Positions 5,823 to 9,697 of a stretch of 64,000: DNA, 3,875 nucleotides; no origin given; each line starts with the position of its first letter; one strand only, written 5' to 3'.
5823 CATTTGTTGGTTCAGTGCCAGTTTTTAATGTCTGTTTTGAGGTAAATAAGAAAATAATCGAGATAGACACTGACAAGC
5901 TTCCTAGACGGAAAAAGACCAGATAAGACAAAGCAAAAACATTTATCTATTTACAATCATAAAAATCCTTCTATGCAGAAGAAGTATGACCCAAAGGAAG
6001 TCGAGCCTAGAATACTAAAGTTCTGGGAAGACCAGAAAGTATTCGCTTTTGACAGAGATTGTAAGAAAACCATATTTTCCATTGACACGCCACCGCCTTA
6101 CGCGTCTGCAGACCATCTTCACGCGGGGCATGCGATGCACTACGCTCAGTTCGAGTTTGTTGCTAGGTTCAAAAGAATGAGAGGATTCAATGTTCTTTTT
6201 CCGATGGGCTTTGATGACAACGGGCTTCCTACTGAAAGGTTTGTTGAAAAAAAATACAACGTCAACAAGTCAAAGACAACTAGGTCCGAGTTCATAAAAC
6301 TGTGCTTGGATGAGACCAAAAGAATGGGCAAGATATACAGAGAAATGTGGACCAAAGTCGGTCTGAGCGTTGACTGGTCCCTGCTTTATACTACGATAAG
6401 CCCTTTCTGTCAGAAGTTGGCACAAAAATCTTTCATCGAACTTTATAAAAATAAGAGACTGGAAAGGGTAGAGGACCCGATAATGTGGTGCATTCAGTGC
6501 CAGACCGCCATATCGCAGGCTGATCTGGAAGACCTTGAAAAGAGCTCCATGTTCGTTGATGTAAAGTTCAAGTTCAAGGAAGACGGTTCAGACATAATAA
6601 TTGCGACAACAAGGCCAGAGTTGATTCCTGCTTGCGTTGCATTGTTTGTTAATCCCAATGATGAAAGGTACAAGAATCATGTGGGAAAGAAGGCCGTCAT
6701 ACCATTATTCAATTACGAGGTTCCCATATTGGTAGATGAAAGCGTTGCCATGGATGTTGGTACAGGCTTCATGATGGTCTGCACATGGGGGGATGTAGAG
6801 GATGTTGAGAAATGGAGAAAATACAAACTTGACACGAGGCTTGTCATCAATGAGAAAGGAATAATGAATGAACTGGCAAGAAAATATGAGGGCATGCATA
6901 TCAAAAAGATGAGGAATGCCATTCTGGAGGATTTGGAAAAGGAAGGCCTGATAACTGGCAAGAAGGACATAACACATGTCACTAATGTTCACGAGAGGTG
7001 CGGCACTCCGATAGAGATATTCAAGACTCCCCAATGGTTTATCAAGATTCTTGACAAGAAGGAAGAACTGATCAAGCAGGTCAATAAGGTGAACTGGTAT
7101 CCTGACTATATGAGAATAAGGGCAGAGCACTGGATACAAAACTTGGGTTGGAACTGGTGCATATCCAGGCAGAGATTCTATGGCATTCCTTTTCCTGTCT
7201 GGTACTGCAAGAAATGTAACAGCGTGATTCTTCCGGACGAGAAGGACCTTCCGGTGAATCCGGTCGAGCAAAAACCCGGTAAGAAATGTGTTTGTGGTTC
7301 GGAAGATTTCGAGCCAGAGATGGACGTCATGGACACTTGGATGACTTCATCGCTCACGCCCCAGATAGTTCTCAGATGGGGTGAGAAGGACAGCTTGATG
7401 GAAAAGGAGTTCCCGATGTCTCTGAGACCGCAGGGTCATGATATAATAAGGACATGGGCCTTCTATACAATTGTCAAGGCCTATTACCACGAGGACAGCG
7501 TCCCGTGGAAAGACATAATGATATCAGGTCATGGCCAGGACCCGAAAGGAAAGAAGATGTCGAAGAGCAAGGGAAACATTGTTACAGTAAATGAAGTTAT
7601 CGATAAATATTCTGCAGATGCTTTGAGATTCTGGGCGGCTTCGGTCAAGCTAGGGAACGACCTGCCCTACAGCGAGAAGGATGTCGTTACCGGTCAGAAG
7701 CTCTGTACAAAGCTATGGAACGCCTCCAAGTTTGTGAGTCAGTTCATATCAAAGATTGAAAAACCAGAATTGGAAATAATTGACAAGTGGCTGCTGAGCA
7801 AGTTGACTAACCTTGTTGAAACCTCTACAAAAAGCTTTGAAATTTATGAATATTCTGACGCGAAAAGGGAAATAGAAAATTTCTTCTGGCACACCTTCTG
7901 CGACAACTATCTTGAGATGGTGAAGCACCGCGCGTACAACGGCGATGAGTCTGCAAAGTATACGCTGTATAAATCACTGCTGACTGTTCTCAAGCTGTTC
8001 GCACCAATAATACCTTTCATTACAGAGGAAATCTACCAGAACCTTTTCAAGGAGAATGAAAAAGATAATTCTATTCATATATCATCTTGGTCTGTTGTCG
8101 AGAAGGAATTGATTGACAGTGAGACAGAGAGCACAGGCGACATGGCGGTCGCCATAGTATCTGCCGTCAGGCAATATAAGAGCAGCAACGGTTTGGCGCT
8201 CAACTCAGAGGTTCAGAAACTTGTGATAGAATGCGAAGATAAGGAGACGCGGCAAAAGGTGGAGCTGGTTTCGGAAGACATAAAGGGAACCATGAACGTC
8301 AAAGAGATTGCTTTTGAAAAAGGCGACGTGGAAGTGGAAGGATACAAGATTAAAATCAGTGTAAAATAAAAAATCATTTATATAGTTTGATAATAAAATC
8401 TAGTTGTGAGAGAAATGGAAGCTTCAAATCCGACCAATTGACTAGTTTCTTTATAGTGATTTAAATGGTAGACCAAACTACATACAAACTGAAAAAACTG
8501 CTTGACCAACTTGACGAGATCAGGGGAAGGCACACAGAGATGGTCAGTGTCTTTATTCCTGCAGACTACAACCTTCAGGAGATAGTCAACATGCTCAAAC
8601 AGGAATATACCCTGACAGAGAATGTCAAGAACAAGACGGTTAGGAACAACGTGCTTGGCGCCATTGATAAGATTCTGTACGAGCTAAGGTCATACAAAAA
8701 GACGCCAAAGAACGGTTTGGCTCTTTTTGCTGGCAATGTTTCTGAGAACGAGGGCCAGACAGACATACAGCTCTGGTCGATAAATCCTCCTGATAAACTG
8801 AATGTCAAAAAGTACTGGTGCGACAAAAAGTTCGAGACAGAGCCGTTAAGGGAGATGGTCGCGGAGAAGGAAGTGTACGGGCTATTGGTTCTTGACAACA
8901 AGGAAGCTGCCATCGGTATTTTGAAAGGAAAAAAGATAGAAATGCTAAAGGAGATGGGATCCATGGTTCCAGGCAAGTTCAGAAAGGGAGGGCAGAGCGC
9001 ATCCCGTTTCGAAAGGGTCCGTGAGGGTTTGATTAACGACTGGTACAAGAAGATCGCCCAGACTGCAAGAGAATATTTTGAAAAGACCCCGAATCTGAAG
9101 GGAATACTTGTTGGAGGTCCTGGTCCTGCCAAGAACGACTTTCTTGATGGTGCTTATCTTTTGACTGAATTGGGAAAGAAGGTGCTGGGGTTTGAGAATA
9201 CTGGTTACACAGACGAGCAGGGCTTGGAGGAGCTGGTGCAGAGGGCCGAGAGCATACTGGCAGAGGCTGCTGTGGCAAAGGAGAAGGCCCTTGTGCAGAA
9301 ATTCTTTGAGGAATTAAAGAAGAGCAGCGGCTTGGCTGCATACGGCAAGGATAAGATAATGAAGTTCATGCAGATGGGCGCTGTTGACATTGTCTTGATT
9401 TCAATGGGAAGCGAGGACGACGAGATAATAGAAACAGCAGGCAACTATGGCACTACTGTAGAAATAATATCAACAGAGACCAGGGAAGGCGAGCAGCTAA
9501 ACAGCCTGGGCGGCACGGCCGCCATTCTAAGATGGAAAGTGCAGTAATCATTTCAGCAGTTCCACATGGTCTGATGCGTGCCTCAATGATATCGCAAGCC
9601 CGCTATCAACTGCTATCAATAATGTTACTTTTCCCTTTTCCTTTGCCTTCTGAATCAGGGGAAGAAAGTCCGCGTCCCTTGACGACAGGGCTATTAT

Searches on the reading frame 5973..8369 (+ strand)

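Call 61: search_protein_families(library=pfam, proteins=[window:5973-8369:+], max_evalue=0.00001)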
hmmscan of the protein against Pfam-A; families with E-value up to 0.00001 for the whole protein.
window:5973-8369:+ (798 aa): 5 families
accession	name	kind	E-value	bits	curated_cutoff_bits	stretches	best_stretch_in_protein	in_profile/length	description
PF00133.28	tRNA-synt_1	-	1.2e-84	284.9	22.7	1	14-564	2-411/414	tRNA synthetases class I (I, L, M and V)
PF08264.19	Anticodon_1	-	1.5e-38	132.4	25.1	1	604-749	1-146/148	Anticodon-binding domain of tRNA ligase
PF09334.17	tRNA-synt_1g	-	3.9e-20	72.4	20.1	2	37-181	3-131/391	tRNA synthetases class I (M)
PF01406.26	tRNA-synt_1e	-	3.2e-09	37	27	1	525-572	250-297/301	tRNA synthetases class I (C) catalytic domain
PF13603.12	tRNA-synt_1_2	-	5.3e-08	33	25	1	237-302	85-150/185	Leucyl-tRNA synthetase, editing domain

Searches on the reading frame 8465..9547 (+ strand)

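Call 61: search_protein_families(library=pfam, proteins=[window:8465-9547:+], max_evalue=0.00001)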
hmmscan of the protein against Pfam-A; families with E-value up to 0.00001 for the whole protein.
window:8465-9547:+ (360 aa): 5 families
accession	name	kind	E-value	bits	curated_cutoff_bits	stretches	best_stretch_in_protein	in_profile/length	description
PF03464.20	eRF1_2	-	8.7e-36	123.6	27.1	1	138-266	2-132/133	eRF1 domain 2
PF03465.20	eRF1_3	-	1.7e-21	77.1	25.8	1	271-359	2-106/106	eRF1 domain 3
PF03463.20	eRF1_1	-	1.1e-15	58.2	23.8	1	10-132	1-123/123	eRF1 domain 1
PF18854.6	baeRF_family10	-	8.2e-12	46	27.1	1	125-228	3-109/143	Bacterial archaeo-eukaryotic release factor family 10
PF18859.6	acVLRF1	-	4.4e-10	40.3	27.1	1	141-263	5-126/130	Actinobacteria/chloroflexi VLRF1 release factor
